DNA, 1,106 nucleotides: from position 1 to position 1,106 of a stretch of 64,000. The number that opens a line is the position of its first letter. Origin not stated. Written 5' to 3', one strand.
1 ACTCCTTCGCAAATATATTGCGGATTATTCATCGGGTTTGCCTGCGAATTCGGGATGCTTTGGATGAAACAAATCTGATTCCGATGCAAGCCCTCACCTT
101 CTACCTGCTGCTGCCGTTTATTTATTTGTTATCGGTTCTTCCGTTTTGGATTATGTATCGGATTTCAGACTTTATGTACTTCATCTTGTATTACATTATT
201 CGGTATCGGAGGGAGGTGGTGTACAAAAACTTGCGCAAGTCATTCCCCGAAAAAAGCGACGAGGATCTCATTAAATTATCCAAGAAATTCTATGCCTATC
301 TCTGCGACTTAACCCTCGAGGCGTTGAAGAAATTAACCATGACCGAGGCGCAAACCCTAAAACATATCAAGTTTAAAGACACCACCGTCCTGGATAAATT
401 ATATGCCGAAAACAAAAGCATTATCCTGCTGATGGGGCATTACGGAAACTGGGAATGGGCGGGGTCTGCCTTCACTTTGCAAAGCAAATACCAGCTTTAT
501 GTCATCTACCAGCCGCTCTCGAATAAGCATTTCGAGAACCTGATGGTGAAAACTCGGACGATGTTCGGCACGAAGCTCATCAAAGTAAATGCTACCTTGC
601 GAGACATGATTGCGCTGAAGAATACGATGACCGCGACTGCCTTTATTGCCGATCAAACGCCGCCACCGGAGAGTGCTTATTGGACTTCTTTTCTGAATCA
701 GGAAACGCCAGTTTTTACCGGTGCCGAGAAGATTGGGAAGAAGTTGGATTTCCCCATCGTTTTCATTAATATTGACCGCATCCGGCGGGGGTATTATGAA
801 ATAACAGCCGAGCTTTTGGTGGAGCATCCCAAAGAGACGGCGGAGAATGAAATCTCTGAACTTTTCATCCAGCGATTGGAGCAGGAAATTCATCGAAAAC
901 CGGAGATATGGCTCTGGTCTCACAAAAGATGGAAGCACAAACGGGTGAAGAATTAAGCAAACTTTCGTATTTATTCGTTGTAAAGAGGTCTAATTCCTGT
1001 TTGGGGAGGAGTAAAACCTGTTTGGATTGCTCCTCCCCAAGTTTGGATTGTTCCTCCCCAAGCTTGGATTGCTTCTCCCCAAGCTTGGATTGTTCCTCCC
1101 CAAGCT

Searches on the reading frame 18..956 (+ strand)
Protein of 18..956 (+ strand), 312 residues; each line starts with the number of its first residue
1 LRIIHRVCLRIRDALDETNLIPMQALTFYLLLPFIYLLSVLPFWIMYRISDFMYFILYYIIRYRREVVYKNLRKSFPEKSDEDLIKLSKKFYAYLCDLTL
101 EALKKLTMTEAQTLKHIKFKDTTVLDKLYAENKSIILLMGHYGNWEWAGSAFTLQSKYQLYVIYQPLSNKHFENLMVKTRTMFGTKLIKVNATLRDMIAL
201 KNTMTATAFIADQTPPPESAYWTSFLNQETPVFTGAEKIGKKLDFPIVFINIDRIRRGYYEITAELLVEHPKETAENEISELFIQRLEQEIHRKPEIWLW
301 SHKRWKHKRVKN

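Call 39: find_encoding_contigs(protein=window:18-956:+, flank=10000, max_places=3)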
Protein window:18-956:+ (312 aa): no gene with exactly this product is on record in the collection.

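Call 68: search_protein_families(library=pfam, proteins=[window:18-956:+], max_evalue=0.00001)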
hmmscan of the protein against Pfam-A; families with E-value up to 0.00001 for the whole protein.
window:18-956:+ (312 aa): 1 family
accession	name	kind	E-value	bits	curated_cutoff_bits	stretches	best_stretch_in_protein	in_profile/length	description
PF03279.18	Lip_A_acyltrans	-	2e-33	116.3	22.3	1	21-306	10-294/295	Bacterial lipid A biosynthesis acyltransferase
